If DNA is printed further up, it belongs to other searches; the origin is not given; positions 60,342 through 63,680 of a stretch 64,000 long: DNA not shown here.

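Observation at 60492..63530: Unknown ~1,000-aa protein with CorA-like two-TM topology, no GMN motif, and a ubiquitin-like C-terminal module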

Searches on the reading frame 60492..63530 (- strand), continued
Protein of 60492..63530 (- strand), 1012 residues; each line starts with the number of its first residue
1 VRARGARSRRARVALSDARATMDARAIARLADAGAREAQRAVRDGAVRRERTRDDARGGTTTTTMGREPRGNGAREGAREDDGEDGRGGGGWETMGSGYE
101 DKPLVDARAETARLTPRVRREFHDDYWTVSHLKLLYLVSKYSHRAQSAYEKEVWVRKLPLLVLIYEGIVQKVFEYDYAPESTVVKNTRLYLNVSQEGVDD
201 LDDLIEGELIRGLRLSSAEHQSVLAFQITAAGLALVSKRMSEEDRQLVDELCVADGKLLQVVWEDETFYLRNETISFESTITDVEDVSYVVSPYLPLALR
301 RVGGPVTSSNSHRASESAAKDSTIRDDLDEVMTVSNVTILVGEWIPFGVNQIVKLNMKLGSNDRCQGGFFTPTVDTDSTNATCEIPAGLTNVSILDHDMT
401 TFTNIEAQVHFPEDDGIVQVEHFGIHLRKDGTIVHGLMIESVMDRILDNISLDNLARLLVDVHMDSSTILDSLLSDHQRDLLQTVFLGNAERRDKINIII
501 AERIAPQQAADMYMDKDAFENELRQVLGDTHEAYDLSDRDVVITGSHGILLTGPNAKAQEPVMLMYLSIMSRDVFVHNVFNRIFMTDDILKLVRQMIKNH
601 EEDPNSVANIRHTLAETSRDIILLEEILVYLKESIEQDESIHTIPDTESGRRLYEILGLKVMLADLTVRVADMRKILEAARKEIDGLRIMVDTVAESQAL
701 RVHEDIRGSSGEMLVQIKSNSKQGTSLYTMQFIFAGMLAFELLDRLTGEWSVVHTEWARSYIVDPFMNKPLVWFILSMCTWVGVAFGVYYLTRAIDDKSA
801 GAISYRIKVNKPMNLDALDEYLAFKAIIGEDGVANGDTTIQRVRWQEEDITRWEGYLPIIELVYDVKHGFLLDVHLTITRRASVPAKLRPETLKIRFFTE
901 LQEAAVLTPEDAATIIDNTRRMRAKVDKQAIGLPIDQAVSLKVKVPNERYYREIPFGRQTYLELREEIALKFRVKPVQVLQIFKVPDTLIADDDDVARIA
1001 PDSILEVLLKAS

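Call 83: search_protein_families(library=pfam, alignment_id=A4, max_evalue=10)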
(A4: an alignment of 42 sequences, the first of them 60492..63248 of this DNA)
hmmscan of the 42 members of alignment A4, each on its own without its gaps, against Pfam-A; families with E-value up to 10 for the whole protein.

A. member 1, window:60492-63248:- (918 aa): 1 family
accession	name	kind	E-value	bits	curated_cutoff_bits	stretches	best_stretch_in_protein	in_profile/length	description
PF19760.4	DUF6247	-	0.11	13.1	26.9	1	420-444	20-44/99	Family of unknown function (DUF6247)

B. families by the number of members that match (of 42 scanned): 80 families (the first 25 are shown)
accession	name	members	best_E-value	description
PF20990.2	DUF2207_C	5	0.012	Predicted membrane protein (DUF2207) C-terminal domain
PF24127.1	DUF7395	3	0.0021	Domain of unknown function (DUF7395)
PF12896.12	ANAPC4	2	0.0059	Anaphase-promoting complex, cyclosome, subunit 4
PF07439.16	DUF1515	2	0.0084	Protein of unknown function (DUF1515)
PF07325.16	Curto_V2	2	0.015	Curtovirus V2 protein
PF20155.4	TMP_3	2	0.03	Tape measure protein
PF18375.7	CDH1_2_SANT_HL1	2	0.036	CDH1/2 SANT-Helical linker 1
PF17810.6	Arg_decarb_HB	2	0.038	Arginine decarboxylase helical bundle domain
PF00435.27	Spectrin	2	0.044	Spectrin repeat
PF05227.19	CHASE3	2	0.062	CHASE3 domain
PF25610.1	HR1_TOCA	2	0.18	TOCA family HR1 domain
PF10778.14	DehI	2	0.18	Halocarboxylic acid dehydrogenase DehI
PF17334.7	CsgA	2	0.29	Minor curli fiber component A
PF01544.23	CorA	2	0.4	CorA-like Mg2+ transporter protein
PF08702.15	Fib_alpha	2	0.68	Fibrinogen alpha/beta chain family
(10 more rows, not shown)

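Call 90: list_cluster_members(proteins=[P0036, P0052, P0064, P0020, P0031, P0056, P0076, P0093, P0099, P0002])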
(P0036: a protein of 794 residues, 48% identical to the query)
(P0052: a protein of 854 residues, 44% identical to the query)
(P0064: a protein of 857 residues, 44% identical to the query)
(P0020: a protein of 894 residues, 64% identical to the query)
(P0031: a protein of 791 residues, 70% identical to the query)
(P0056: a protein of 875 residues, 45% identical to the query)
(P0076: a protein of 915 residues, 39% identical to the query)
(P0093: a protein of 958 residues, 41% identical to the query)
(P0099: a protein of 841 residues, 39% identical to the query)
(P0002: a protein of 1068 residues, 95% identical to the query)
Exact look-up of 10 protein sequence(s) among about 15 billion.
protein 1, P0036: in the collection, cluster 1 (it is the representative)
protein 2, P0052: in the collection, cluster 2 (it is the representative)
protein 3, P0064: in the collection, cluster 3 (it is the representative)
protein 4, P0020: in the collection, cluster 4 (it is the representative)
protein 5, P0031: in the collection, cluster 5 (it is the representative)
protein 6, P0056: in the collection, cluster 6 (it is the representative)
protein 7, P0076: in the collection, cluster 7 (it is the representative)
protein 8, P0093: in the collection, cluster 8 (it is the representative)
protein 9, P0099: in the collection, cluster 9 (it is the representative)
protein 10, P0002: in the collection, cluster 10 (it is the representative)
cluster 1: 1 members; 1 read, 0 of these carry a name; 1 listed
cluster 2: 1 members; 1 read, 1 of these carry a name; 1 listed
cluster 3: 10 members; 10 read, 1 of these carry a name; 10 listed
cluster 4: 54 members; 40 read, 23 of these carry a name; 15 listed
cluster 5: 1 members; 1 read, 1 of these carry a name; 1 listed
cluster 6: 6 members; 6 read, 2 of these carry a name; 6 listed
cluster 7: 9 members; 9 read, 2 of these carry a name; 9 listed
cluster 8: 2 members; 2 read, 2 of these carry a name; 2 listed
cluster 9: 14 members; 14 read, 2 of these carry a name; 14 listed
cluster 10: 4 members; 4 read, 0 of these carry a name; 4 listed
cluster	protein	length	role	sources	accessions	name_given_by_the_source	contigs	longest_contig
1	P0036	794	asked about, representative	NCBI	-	-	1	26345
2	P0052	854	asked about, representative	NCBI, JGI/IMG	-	hypothetical protein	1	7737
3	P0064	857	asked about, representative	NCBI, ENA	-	-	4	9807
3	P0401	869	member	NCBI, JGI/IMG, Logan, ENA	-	hypothetical protein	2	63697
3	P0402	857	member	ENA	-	-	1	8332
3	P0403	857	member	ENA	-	-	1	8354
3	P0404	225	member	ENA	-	-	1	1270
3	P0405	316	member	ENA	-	-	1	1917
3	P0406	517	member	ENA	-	-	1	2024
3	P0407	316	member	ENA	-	-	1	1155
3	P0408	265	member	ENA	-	-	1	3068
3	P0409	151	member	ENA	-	-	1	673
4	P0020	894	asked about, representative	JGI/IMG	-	WD repeat-containing protein 35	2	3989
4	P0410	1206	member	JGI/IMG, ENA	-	hypothetical protein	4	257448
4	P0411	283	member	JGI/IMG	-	WD repeat-containing protein 35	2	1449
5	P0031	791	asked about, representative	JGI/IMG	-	WD repeat-containing protein 35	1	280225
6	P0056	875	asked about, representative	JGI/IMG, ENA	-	WD repeat-containing protein 35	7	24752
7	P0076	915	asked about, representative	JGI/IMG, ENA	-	WD repeat-containing protein 35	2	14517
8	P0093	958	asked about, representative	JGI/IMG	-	hypothetical protein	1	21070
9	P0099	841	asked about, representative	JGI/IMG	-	hypothetical protein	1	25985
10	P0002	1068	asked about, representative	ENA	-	-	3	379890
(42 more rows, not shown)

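Call 94: search_protein_families(library=pfam, proteins=[P0148, P0190, P0187, P0276, P0205, P0227, P0223, P0108], max_evalue=0.001)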
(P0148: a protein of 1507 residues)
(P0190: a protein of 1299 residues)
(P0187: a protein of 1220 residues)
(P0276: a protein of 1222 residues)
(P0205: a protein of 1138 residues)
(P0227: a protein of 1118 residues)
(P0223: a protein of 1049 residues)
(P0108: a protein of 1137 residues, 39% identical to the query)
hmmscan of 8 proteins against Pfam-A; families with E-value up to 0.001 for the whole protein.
P0148 (1507 aa): 10 families
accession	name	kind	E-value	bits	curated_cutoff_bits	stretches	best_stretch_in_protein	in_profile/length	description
PF23390.1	Beta-prop_WDR35_2nd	-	1e-101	340.4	27.1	2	179-381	1-173/321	WDR35 second beta-propeller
PF24797.1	Beta-prop_WDR35_TULP_N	-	3.3e-46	158.4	80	1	3-174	157-332/332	WDR35/TULP4 N-terminal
PF25170.1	TPR_WDR35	-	6.4e-22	77.7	27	1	701-766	2-68/68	WD repeat-containing protein 35, TPR repeats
PF25295.1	TPR_IFT122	-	1.9e-08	34.4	75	1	535-745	80-288/381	IFT122, TPR domain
PF23774.1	TPR_GEMI5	-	1.5e-05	25.1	33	1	658-742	83-170/209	GEMI5 TPR domain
PF23387.2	TPR_IFT80_172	-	3.1e-05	24.3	25.6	0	661-722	57-117/147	IFT80/172/WDR35/WDR19 TPR domain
PF25174.1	Beta-prop_THOC3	-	0.00029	20.4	305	0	5-120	5-106/272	THOC3 beta-propeller domain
PF24807.1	WD40_CDC20-Fz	-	0.00033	20.5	200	0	287-378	19-105/292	CDC20/Fizzy WD40 domain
PF24762.1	TPR_IF140-IFT172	-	0.00048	19.3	26.8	0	685-731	98-144/486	IF140/IFT172 TPR domain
PF12894.13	ANAPC4_WD40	-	0.00073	20.2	22.9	0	8-36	44-72/91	Anaphase-promoting complex subunit 4 WD40 domain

P0190 (1299 aa): 1 family
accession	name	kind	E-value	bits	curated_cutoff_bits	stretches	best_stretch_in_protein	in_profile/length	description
PF10263.15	SprT-like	-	6.3e-06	26.4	25.6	1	201-278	32-98/108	SprT-like family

P0187 (1220 aa): 0 families

P0276 (1222 aa): 0 families

P0205 (1138 aa): 0 families

P0227 (1118 aa): 0 families

P0223 (1049 aa): 0 families

P0108 (1137 aa): 0 families

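Call 98: find_encoding_contigs(protein=P0142, flank=6000, max_places=2)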
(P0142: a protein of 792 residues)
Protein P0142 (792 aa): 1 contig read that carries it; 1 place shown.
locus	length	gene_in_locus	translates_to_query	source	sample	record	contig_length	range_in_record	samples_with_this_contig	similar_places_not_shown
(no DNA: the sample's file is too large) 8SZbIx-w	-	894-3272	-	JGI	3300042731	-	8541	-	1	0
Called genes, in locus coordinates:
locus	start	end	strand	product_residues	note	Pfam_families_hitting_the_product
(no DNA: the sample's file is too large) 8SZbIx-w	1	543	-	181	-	?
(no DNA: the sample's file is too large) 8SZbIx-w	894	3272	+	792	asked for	PF27231:MJ1567, PF27230:MJ1566_N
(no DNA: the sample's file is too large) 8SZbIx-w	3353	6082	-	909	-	PF15711:ILEI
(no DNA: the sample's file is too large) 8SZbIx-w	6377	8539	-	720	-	?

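Call 99: find_encoding_contigs(protein=P0175, flank=6000, max_places=2)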
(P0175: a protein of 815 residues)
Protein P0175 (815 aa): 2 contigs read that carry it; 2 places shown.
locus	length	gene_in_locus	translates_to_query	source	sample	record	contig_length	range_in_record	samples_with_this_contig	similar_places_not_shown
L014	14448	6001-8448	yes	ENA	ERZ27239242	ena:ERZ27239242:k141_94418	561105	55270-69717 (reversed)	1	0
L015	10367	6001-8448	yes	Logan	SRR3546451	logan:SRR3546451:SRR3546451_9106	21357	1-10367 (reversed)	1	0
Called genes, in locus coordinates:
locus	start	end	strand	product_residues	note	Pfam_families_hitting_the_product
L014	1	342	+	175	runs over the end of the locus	-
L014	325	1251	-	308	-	PF07719:TPR_2 (faint), PF12895:ANAPC3 (faint), PF13371:TPR_9 (faint), PF25062:ARM_TT21_N (faint), PF13424:TPR_12 (weak), PF00515:TPR_1 (weak), PF23914:TPR_CcmH_CycH (weak), PF14559:TPR_19 (weak), +8 more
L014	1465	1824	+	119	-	PF01740:STAS, PF13466:STAS_2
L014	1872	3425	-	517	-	PF12804:NTP_transf_3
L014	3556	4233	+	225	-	-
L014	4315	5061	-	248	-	PF01871:AMMECR1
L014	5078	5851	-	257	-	PF08032:SpoU_sub_bind, PF00588:SpoU_methylase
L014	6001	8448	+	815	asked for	PF27231:MJ1567, PF27230:MJ1566_N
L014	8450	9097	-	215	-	PF02163:Peptidase_M50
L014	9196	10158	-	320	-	-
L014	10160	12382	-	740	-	PF00437:T2SSE, PF13401:AAA_22 (faint)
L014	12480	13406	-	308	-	PF01116:F_bP_aldolase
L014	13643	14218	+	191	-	PF01584:CheW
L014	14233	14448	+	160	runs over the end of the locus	PF01584:CheW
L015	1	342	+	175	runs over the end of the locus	-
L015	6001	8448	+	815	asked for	PF27231:MJ1567, PF27230:MJ1566_N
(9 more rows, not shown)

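Call 100: find_encoding_contigs(protein=P0212, flank=6000, max_places=2)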
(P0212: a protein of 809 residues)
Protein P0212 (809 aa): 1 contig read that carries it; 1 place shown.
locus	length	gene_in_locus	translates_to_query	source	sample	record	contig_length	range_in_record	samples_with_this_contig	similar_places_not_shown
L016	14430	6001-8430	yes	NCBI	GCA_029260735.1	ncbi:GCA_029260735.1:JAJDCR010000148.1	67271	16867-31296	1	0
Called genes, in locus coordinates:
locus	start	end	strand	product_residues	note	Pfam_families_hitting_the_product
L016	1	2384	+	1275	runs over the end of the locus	PF03176:MMPL, PF01553:Acyltransferase, PF05175:MTS (weak), PF08241:Methyltransf_11, PF08242:Methyltransf_12, PF13489:Methyltransf_23, PF13649:Methyltransf_25, PF13847:Methyltransf_31, +1 more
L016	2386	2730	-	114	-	PF22818:ApeI-like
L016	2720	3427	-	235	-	-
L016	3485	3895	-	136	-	PF22817:ApeP-like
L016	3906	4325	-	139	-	PF09835:DUF2062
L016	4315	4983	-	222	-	PF03548:LolA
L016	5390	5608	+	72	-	-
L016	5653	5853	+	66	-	-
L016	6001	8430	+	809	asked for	PF27231:MJ1567, PF27230:MJ1566_N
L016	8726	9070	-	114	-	PF13490:zf-HC2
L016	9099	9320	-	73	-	PF08281:Sigma70_r4_2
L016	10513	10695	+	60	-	-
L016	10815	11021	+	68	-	-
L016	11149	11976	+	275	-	PF00481:PP2C, PF13672:PP2C_2, PF07228:SpoIIE (weak)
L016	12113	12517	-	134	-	-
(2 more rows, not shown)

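Call 101: search_protein_families(library=padloc, proteins=[window:60492-63248:-, L004:5941-8355:+, L006:3466-4131:+, L006:4132-5973:+, P0175, P0139], max_evalue=0.1)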
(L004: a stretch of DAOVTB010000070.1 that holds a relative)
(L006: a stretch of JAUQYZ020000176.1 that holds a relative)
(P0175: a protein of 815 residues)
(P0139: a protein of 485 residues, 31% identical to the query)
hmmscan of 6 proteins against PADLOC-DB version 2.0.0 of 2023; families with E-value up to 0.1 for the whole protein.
window:60492-63248:- (918 aa): 0 families

L004:5941-8355:+ (804 aa): 0 families

L006:3466-4131:+ (221 aa): 0 families

L006:4132-5973:+ (613 aa): 0 families

P0175 (815 aa): 0 families

P0139 (485 aa): 0 families

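Call 103: find_related_loci(query=A2, collection=viral_contigs, flank=5000)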
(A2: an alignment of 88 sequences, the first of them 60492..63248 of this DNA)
Query A2 (918 aa) in viral_contigs; peptide patterns used: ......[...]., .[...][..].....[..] (x = any residue, [..] = any of these).
19 stretches matched a pattern, but none encodes a relative of the query by tblastn (E <= 1e-3).
